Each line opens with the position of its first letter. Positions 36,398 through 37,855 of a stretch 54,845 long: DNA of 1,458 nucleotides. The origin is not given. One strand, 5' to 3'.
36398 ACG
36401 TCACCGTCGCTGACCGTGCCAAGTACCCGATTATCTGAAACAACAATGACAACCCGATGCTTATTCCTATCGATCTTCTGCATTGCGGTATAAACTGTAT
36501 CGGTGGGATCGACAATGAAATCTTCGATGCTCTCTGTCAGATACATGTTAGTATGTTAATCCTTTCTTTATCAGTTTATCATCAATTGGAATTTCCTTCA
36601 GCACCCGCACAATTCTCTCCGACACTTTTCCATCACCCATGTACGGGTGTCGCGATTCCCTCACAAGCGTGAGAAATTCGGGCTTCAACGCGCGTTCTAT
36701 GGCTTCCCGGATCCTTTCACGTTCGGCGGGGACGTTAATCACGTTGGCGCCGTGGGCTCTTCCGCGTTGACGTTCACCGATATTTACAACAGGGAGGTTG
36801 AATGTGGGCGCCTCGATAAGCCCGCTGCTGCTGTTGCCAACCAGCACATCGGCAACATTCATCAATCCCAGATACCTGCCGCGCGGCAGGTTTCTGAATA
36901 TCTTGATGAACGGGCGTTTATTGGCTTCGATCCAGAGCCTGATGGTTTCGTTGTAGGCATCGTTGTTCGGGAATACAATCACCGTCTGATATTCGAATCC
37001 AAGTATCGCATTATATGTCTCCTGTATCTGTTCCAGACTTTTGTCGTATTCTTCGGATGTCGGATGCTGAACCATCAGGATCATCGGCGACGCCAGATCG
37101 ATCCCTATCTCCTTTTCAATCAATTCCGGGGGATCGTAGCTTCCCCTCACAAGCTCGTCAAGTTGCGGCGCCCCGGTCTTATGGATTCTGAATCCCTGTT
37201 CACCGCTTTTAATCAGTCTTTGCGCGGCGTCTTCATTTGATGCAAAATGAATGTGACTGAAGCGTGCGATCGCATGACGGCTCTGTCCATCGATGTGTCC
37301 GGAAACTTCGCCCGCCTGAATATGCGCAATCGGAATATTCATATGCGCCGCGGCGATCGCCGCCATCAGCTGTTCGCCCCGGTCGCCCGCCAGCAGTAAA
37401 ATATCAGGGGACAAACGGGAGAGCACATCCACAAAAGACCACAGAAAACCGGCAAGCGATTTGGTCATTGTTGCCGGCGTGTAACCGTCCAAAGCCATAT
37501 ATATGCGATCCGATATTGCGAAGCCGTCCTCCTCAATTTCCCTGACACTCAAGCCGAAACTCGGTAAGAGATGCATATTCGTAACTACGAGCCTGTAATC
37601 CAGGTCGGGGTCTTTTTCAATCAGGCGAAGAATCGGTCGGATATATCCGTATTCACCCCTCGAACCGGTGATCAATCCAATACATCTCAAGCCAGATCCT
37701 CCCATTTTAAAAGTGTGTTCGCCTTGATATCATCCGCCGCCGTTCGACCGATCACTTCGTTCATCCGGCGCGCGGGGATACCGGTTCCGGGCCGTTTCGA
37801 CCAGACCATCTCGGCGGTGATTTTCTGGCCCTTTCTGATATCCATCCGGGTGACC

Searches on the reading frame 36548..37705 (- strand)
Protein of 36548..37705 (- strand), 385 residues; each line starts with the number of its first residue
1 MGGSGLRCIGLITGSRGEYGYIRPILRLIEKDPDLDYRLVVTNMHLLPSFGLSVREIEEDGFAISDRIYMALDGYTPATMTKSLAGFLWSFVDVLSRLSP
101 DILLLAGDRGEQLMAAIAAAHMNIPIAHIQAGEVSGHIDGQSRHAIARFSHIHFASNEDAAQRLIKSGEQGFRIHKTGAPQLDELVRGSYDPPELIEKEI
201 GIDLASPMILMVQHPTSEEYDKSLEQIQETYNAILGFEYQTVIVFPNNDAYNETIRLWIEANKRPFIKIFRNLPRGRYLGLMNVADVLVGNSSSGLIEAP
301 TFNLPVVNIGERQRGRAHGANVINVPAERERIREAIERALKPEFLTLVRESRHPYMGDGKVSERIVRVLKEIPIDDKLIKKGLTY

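Call 82: search_protein_families(library=pfam, proteins=[window:36548-37705:-], max_evalue=0.0001)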
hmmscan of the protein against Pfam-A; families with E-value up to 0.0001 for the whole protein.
window:36548-37705:- (385 aa): 1 family
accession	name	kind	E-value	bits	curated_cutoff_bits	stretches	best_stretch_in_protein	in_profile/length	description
PF02350.25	Epimerase_2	-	9.2e-76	255.4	30.6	1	29-370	3-347/347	UDP-N-acetylglucosamine 2-epimerase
